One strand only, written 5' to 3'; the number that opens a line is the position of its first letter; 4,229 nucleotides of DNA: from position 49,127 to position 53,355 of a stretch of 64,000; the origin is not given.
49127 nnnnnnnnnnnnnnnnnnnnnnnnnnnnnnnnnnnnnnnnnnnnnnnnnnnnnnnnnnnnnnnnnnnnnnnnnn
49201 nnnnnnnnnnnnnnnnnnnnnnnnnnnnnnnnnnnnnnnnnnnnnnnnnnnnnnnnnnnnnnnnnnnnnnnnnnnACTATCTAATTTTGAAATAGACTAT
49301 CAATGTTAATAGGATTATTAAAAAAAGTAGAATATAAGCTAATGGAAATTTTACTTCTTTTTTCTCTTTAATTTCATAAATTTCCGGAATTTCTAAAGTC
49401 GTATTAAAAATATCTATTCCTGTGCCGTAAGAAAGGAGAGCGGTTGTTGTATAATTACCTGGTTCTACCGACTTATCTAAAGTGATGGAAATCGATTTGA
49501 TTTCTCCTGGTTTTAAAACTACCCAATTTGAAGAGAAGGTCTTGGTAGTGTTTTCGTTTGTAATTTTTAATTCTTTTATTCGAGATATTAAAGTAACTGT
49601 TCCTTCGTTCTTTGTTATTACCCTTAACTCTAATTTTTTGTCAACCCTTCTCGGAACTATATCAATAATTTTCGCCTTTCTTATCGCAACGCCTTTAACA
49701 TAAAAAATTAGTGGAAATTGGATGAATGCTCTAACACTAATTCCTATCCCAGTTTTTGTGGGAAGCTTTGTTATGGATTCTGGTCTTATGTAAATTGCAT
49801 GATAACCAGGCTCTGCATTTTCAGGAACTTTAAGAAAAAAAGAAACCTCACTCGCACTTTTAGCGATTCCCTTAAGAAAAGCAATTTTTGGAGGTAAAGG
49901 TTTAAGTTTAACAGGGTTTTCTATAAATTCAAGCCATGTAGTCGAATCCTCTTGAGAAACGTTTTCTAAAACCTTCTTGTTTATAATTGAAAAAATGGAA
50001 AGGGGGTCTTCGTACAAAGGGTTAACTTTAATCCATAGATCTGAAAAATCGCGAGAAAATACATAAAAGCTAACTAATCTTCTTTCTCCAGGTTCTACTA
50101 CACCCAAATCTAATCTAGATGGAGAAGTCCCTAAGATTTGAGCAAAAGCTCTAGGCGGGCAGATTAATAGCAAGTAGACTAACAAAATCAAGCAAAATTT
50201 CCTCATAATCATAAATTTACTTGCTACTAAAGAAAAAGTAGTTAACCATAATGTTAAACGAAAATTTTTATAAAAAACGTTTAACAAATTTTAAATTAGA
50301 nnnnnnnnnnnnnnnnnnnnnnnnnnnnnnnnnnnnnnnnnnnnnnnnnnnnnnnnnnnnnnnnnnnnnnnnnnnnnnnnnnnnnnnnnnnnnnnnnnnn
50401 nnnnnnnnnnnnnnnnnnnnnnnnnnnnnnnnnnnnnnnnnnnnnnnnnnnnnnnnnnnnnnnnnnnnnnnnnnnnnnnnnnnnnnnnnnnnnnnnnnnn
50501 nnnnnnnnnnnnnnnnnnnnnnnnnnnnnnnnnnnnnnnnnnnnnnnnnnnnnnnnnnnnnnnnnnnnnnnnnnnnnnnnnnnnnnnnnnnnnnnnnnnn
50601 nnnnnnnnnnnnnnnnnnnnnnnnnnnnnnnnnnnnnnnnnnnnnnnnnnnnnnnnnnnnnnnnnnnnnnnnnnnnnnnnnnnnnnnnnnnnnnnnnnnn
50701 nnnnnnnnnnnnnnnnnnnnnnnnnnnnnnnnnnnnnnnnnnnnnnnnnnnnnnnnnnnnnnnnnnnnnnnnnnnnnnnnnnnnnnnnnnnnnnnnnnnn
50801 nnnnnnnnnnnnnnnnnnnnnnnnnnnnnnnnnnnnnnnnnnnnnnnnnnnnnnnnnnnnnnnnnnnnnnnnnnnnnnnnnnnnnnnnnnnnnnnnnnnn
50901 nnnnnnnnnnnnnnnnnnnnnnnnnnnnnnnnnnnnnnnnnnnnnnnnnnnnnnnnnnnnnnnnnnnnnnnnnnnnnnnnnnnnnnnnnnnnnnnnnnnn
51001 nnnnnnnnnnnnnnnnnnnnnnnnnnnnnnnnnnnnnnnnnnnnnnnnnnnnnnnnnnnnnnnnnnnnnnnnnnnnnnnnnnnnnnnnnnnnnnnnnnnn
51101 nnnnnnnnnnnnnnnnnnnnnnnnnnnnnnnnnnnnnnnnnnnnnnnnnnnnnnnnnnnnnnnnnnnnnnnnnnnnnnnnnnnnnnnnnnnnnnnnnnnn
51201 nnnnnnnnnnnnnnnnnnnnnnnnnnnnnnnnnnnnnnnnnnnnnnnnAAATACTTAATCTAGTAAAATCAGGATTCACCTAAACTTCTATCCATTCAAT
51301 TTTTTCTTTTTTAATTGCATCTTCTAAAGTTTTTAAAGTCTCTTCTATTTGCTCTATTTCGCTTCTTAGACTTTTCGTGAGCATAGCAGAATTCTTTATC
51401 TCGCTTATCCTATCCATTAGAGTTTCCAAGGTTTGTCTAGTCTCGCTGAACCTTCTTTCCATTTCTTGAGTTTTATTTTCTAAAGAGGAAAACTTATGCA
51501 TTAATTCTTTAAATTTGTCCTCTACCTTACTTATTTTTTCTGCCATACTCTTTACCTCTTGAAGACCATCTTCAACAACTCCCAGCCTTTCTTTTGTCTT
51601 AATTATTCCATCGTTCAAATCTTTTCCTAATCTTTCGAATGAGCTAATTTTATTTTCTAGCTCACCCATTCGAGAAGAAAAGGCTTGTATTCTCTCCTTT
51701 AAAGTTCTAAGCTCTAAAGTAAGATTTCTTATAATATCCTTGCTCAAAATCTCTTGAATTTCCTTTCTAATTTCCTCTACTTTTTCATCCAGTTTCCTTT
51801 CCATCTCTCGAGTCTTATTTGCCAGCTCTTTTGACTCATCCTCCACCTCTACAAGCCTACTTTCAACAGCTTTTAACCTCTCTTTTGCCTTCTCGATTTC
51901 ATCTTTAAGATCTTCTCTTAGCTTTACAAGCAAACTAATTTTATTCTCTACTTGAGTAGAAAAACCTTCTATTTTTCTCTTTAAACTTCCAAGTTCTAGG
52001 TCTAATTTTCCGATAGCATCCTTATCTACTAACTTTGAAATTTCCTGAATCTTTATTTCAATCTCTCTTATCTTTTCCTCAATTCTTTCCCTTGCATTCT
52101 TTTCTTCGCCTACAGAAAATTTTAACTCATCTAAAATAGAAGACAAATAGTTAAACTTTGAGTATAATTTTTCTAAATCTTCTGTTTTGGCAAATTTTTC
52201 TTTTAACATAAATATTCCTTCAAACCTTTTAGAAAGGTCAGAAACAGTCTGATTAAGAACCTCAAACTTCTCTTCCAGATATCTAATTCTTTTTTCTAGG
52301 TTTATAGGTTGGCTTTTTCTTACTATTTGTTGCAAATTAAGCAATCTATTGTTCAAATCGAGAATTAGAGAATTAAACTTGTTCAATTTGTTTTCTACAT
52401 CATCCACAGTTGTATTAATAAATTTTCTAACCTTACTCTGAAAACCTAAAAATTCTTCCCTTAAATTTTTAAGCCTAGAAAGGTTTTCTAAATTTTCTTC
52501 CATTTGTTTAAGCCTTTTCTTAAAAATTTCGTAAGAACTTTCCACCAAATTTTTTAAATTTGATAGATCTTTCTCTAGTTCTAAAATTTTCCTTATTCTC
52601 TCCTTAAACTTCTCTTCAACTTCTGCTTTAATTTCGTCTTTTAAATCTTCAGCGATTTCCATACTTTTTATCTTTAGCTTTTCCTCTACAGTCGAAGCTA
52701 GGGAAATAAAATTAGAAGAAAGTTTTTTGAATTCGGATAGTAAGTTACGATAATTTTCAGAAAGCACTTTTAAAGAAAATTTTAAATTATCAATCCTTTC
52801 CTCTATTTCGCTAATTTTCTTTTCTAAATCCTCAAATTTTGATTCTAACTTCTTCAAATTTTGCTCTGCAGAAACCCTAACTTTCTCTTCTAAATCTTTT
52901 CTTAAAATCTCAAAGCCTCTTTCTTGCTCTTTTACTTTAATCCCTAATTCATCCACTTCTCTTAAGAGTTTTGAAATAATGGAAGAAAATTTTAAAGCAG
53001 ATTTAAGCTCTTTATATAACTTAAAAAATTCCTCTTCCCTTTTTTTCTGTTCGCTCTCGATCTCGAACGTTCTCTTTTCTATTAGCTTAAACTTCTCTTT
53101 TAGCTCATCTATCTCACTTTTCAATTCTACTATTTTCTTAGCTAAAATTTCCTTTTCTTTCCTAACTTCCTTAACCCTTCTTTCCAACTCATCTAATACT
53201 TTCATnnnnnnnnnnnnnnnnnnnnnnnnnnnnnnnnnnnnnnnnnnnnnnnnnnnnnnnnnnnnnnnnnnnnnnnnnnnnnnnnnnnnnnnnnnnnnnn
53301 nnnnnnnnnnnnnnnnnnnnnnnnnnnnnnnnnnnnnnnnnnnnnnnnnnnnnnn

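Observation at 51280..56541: Three consecutive, translationally coupled all-coiled-coil proteins (1697 aa in total) preceded by a 56-aa membrane protein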

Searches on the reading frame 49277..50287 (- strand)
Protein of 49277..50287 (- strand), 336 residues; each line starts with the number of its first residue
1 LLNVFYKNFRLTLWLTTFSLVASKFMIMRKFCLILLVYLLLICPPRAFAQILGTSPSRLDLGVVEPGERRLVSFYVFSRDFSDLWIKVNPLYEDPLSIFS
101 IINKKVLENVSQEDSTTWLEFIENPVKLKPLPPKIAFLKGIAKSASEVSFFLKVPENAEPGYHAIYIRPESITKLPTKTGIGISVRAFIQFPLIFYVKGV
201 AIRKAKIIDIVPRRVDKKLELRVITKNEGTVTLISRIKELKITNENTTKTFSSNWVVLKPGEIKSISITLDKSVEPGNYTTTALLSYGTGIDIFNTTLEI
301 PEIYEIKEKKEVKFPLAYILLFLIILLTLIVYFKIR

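Call 6: search_protein_families(library=pfam, proteins=[window:49277-50287:-], max_evalue=0.1)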
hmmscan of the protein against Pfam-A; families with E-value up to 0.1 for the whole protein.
window:49277-50287:- (336 aa): 1 family
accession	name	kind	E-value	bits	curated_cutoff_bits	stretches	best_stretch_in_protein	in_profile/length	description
PF22544.2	HYDIN_VesB_CFA65-like_Ig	-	0.0044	17.7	25.5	0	207-289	9-88/100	HYDIN/CFA65/VesB-like, Ig-like domain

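Call 7: search_protein_families(library=ncbifam, proteins=[window:49277-50287:-], max_evalue=0.1)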
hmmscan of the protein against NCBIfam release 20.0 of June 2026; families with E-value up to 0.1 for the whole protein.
window:49277-50287:- (336 aa): 1 family
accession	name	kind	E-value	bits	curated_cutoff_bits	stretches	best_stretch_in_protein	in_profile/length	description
NF046073.1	UpsA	equivalog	0.024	14.8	130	1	224-298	61-132/136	pilin subunit UpsA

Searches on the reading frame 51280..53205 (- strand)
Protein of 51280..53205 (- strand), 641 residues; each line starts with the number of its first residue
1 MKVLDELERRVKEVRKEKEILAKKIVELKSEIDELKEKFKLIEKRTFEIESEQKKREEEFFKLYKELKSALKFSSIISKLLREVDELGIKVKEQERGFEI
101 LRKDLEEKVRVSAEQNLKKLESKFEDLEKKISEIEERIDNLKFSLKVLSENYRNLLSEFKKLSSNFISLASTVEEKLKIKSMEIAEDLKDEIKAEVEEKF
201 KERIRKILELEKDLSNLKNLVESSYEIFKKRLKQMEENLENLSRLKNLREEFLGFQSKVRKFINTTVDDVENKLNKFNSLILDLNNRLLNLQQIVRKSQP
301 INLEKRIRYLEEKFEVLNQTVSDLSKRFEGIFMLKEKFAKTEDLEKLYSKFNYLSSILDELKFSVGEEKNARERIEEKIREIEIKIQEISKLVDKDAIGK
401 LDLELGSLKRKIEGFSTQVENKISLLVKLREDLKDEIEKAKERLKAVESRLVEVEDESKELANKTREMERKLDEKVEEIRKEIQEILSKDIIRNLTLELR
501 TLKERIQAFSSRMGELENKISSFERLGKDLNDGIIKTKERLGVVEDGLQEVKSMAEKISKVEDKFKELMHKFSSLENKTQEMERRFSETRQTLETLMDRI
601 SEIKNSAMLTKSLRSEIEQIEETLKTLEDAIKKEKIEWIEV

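Call 6: search_protein_families(library=pfam, proteins=[window:51280-53205:-], max_evalue=0.1)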
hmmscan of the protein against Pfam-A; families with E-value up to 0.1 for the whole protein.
window:51280-53205:- (641 aa): 25 families
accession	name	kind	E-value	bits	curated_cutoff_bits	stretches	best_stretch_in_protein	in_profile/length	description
PF04108.17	ATG17_like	-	5.4e-08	33.2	43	4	14-189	114-289/355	Autophagy protein ATG17-like domain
PF04513.17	Baculo_PEP_C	-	2.9e-07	31.1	38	1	215-293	30-106/140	Baculovirus polyhedron envelope protein, PEP, C terminus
PF05531.17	NPV_P10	-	7.7e-07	30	29.8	0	306-359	12-66/75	Nucleopolyhedrovirus P10 protein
PF06103.16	DUF948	-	4.6e-05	23.9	37.2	0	427-484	18-75/89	Bacterial protein of unknown function (DUF948)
PF18595.6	Nuf2_DHR10-like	-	0.00012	22.6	28.4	1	502-607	7-108/117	Nuf2, DHR10-like domain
PF08702.15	Fib_alpha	-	0.00015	22.4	29.9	2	72-166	32-125/143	Fibrinogen alpha/beta chain family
PF23991.1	DUF7310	-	0.00016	22.5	40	0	110-141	18-49/83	Coiled-coil region of unknown function (DUF7310)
PF02050.21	FliJ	-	0.001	19.7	28.4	1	561-640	3-84/123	Flagellar FliJ protein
PF07889.17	DUF1664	-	0.0011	19.5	34.6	0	550-629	45-122/124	Protein of unknown function (DUF1664)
PF06009.19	Laminin_II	-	0.0014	19.1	33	1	538-623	13-98/138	Laminin Domain II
PF07303.18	Occludin_ELL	-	0.0033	18.6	31.2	1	432-510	26-100/101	Occludin homology domain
PF20667.3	Sec10_N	-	0.0037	17.8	27.4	1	548-610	34-96/118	Exocyst complex component Sec10, N-terminal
PF13166.12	AAA_13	-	0.004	16.3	36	1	415-625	277-468/713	AAA domain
PF19111.5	DUF5798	-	0.0063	17.1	27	1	553-603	5-55/89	Family of unknown function (DUF5798)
PF25764.1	KIF21A_4th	-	0.0076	16.4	33.1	1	503-633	20-146/183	KIF21A-like domain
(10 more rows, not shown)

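Call 7: search_protein_families(library=ncbifam, proteins=[window:51280-53205:-], max_evalue=0.1)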
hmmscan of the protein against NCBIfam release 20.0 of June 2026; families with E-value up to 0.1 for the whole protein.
window:51280-53205:- (641 aa): 28 families (the best 25 are shown)
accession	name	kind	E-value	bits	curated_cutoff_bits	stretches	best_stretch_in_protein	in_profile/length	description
TIGR02168.1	SMC_prok_B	equivalog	3.5e-18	64.8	567.35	3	8-315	678-984/1181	chromosome segregation protein SMC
NF045487.1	ASRP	equivalog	9.8e-15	54.2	300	3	259-633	110-478/593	archaea-specific SMC-related protein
NF041034.1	Rad50_Sulf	equivalog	3e-14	51.9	1000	2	2-531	177-704/872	DNA double-strand break repair ATPase Rad50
TIGR02169.1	SMC_prok_A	equivalog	6.5e-14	50.6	729.4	3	418-631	242-941/1165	chromosome segregation protein SMC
TIGR04523.1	Mplasa_alph_rch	subfamily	3.4e-13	48.4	270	2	218-633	119-521/745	helix-rich protein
NF003034.1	PRK03918.1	equivalog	1.1e-12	46.8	700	3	520-636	157-273/878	DNA double-strand break repair ATPase Rad50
NF047515.1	SpiroCoCo_C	equivalog_domain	6.6e-12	45.2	125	2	477-632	107-263/313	SpiroCoCo family coiled-coil protein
NF041035.1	Rad50_Halo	equivalog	3e-10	39.2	1000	1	3-554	188-723/883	DNA double-strand break repair ATPase Rad50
NF002572.0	PRK02224.1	equivalog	2.7e-09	35.9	1087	2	4-554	189-723/888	DNA double-strand break repair ATPase Rad50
TIGR04211.1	SH3_and_anchor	equivalog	1.7e-08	34.3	65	2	549-633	66-150/198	TIGR04211 family SH3 domain-containing protein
NF053563.1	Rkd4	equivalog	3.7e-08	32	860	3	302-486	206-386/747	arcadin-4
NF038218.1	IcmG_DotF_IVB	equivalog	1.2e-07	31.6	200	0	549-603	138-192/266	type IVB secretion system protein IcmG/DotF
NF041751.2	sbcc_Staph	equivalog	3.9e-07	28.4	920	3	369-634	192-457/1007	exonuclease subunit SbcC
NF002244.0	PRK01156.1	equivalog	0.00017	19.8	847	1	411-637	487-696/895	DNA double-strand break repair ATPase Rad50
NF040788.1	S-lay_SlaB_Mtsph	equivalog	0.00077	18.5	700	0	117-172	310-365/416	S-layer protein SlaB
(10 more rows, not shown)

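Call 83: search_dna_similar(query=window:51280-53205:-, collection=phages, mode=protein, max_evalue=0.001, max_rows=8)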
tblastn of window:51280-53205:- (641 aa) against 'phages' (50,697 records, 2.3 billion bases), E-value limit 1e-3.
No match.

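Call 112: search_protein_families(library=padloc, proteins=[window:51280-53205:-], max_evalue=0.001)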
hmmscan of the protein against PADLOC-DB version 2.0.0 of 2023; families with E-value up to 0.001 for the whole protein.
window:51280-53205:- (641 aa): 21 families
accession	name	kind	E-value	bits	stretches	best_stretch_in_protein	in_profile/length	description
PDLC00006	DruC1|DruC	-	1.4e-12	45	2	490-634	161-302/626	Unknown function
PDLC00551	JetC2|JetC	-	1.7e-12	44.1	1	295-524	738-969/1365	DUF3584 domain; MukB-like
PDLC03865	LmuB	-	2.7e-11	40.4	1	323-632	172-463/1007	-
PDLC00582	JetC3|JetC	-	1.9e-08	30.6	1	341-636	760-1064/1472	DUF3584 domain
PDLC03868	LmuB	-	3e-08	30.5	1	339-629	186-480/1035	-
PDLC00519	JetC1|JetC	-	4e-08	30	1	433-634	275-467/1097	DUF3584 domain; MukB-like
PDLC00553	JetC2|JetC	-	5.8e-08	29.1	1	302-522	749-970/1361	DUF3584 domain; MukB-like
PDLC00550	JetC2|JetC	-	8.2e-08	28.4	0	114-328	734-945/1355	DUF3584 domain; MukB-like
PDLC00580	JetC3|JetC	-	4.6e-07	26.5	1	118-327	600-805/1068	DUF3584 domain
PDLC03863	LmuB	-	1.9e-06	24.9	1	336-601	193-471/610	-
PDLC00581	JetC3|JetC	-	1.9e-06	24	1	273-623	247-587/1473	DUF3584 domain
PDLC02730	PbeC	-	7.4e-06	23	0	472-641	381-546/651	PbeC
PDLC04886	PDC-S06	-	1.6e-05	21.9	1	415-602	278-466/727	-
PDLC03859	LmuB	-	6.8e-05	20.2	0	407-540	350-485/611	-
PDLC00583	JetC3|JetC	-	9.9e-05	18.3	0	107-462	753-1099/1471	DUF3584 domain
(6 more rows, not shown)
